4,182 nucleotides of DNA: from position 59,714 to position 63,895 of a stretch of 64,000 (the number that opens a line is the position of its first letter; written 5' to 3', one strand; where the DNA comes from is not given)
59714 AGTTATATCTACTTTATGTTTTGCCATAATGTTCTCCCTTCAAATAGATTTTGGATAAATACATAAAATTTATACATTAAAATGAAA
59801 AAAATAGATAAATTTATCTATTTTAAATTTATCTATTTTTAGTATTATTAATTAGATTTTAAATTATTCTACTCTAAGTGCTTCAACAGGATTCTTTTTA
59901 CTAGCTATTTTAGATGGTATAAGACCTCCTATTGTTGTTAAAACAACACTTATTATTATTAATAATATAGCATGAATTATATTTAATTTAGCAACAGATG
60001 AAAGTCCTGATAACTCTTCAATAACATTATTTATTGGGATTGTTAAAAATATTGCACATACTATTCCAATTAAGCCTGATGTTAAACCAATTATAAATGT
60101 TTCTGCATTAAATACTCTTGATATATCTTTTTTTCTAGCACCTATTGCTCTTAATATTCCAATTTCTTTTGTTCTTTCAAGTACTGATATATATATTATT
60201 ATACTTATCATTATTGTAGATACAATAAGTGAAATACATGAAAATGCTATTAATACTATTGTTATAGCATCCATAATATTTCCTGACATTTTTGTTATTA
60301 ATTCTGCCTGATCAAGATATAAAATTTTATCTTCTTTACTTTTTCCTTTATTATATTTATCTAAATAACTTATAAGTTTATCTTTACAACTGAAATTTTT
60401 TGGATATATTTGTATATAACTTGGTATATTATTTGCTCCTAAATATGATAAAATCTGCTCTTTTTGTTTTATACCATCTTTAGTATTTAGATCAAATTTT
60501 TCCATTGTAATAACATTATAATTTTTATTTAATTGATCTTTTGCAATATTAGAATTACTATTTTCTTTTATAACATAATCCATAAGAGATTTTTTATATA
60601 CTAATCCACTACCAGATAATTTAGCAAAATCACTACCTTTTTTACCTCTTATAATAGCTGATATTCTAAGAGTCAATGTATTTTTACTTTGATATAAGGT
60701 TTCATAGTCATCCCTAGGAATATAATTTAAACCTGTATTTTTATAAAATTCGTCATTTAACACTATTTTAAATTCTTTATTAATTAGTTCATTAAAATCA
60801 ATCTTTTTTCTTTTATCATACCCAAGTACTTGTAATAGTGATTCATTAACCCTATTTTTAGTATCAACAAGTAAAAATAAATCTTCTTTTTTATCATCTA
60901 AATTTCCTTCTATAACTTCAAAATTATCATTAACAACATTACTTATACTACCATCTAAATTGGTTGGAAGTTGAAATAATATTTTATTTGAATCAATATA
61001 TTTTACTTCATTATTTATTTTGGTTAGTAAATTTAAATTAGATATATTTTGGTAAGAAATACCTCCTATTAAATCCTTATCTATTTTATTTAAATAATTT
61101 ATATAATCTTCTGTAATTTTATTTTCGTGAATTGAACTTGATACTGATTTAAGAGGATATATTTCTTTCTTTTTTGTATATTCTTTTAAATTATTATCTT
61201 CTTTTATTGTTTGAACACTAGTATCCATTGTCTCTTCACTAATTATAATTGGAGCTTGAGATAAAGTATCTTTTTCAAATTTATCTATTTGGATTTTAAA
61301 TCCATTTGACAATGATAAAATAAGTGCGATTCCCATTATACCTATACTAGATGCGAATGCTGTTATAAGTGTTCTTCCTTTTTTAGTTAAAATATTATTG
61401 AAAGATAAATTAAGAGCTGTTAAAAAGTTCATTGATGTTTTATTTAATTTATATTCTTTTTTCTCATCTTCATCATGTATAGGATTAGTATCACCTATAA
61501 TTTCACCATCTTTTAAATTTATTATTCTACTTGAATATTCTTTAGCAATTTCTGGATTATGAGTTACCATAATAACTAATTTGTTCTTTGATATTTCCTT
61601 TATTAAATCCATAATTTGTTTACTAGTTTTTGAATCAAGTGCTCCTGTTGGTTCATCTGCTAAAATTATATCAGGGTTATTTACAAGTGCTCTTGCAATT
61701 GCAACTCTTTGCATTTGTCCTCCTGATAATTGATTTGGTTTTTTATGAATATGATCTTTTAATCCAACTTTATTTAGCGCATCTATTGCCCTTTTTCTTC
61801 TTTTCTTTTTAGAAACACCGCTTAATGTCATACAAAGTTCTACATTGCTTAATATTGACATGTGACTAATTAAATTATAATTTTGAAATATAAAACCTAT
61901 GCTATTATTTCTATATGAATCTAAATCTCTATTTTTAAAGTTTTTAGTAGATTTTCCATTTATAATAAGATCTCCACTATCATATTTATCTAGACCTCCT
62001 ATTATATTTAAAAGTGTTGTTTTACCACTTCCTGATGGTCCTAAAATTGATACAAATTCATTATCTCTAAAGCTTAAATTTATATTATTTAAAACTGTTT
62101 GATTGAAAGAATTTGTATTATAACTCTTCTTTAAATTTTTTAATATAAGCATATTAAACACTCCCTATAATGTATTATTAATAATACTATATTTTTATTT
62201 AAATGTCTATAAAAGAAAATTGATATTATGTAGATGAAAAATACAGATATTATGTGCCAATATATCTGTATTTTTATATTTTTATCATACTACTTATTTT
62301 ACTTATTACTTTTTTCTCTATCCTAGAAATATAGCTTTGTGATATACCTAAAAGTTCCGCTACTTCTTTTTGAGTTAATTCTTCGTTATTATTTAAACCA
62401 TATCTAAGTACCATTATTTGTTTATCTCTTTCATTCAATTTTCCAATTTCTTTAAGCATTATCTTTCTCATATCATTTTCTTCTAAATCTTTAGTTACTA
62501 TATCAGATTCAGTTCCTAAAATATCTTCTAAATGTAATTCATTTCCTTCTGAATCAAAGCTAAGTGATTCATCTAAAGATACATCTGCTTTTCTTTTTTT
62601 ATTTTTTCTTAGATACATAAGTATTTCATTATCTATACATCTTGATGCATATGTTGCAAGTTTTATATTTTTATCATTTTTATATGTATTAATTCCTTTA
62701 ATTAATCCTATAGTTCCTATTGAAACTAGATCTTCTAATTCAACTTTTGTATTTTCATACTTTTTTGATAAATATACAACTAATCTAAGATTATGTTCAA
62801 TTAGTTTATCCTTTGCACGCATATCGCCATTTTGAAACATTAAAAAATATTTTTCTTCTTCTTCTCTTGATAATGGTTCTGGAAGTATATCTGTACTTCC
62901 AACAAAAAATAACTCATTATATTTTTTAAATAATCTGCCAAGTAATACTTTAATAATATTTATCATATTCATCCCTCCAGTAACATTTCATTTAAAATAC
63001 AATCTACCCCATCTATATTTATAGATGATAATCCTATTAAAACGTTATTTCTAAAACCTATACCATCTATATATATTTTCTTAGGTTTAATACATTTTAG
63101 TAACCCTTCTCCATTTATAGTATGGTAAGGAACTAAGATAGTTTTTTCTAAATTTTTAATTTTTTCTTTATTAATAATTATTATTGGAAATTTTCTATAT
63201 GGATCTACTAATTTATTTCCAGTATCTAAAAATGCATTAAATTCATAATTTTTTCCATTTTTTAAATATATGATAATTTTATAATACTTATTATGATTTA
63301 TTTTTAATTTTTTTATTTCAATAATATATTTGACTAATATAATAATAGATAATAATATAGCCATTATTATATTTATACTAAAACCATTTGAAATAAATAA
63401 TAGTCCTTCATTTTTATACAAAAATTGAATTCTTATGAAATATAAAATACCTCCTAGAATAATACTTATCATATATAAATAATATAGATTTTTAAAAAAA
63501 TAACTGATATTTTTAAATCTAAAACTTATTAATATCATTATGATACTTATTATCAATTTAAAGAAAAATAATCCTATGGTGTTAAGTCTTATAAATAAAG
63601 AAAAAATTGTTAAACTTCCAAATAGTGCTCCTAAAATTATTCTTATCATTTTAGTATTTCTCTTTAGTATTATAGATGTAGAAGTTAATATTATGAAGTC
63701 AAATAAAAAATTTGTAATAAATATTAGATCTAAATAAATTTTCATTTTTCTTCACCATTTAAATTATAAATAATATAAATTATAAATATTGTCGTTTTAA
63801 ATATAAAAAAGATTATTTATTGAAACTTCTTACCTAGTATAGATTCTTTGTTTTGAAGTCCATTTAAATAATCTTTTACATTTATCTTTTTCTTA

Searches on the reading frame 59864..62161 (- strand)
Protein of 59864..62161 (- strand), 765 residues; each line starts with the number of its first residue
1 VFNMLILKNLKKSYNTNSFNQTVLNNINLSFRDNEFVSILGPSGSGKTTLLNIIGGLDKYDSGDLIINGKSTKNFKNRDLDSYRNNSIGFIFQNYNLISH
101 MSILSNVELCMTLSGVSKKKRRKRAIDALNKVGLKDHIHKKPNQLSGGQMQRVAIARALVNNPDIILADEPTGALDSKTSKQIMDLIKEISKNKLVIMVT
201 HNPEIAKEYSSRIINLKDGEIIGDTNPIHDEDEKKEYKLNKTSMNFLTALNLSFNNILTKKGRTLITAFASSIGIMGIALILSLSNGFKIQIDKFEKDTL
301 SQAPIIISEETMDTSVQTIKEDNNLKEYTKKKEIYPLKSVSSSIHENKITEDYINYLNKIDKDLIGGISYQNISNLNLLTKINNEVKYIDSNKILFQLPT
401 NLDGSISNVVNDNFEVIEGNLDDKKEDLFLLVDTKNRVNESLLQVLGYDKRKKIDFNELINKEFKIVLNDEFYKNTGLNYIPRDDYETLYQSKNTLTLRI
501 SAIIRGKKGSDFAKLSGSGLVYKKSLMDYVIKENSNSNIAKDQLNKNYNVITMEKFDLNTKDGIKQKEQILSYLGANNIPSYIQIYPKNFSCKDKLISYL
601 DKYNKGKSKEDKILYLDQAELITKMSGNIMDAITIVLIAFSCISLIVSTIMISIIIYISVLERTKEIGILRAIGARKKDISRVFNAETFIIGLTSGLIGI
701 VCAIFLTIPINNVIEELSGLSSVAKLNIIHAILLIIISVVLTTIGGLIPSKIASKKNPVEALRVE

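Call 71: search_protein_families(library=ncbifam, max_evalue=1e-10, proteins=[window:59864-62161:-])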
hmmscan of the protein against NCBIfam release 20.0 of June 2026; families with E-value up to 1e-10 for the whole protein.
window:59864-62161:- (765 aa): 177 families (the best 25 are shown)
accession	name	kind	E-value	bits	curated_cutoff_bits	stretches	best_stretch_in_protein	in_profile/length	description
NF007826.0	PRK10535.1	equivalog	2.2e-87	293.9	966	2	2-285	2-293/648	macrolide ABC transporter ATP-binding protein/permease MacB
NF038007.1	ABC_ATP_DarD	equivalog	2.9e-70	236.1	375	1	4-221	1-218/218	darobactin export ABC transporter ATP-binding protein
TIGR02211.1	LolD_lipo_ex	equivalog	6e-65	218.8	307.75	1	5-221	2-219/221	lipoprotein-releasing ABC transporter ATP-binding protein LolD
TIGR03608.1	L_ocin_972_ABC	subfamily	1.6e-64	217.1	254.85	1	7-215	1-205/206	putative bacteriocin export ABC transporter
TIGR02315.1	ABC_phnC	equivalog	2.9e-62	210.3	266.1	1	4-229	1-232/243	phosphonate ABC transporter ATP-binding protein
TIGR02982.1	heterocyst_DevA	subfamily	3.5e-61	206.6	295.8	1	6-221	3-219/220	ABC exporter ATP-binding subunit, DevA family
TIGR02673.1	FtsE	equivalog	1.4e-59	201.4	264.85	1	4-220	1-214/214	cell division ATP-binding protein FtsE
NF006987.0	PRK09452.1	equivalog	6.6e-54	183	482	1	4-229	17-234/378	spermidine/putrescine ABC transporter ATP-binding protein PotA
NF008639.0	PRK11629.1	equivalog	2.8e-52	177.5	360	1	4-221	6-224/234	lipoprotein-releasing ABC transporter ATP-binding protein LolD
TIGR03265.1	PhnT2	equivalog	4.5e-52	177.4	457.7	1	4-225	4-217/353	putative 2-aminoethylphosphonate ABC transporter ATP-binding protein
NF043075.1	MMSYN1_0197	equivalog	5.3e-52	176.8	550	1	3-233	1-225/341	spermidine/putrescine ABC transporter ATP-binding protein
TIGR01186.1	proV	subfamily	4.6e-51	174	326.6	1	23-222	8-209/363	betaine/proline/choline family ABC transporter ATP-binding protein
NF007027.0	PRK09493.1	equivalog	1.7e-50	171.6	379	1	6-228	3-221/240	glutamine ABC transporter ATP-binding protein GlnQ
TIGR04521.1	ECF_ATPase_2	equivalog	7.5e-50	169.6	330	1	7-242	3-247/279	energy-coupling factor transporter ATPase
TIGR00968.1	3a0106s01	subfamily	1.1e-49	169.1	342.75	1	8-225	4-215/237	sulfate ABC transporter ATP-binding protein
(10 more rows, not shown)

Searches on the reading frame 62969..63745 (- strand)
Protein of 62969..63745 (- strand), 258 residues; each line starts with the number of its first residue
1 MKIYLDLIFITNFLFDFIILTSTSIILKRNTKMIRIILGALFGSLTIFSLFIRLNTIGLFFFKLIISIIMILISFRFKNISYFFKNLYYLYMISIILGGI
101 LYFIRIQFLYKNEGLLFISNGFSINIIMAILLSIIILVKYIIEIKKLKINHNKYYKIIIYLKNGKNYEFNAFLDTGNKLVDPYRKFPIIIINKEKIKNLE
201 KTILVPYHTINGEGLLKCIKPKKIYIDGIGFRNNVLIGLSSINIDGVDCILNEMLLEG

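Call 71: search_protein_families(library=ncbifam, max_evalue=1e-10, proteins=[window:62969-63745:-])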
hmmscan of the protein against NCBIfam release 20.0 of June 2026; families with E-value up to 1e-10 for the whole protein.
window:62969-63745:- (258 aa): 1 family
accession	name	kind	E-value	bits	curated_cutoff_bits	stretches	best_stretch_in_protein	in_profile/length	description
TIGR02854.1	spore_II_GA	equivalog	2.8e-38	131.9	209.55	1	1-252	1-289/293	sigma-E processing peptidase SpoIIGA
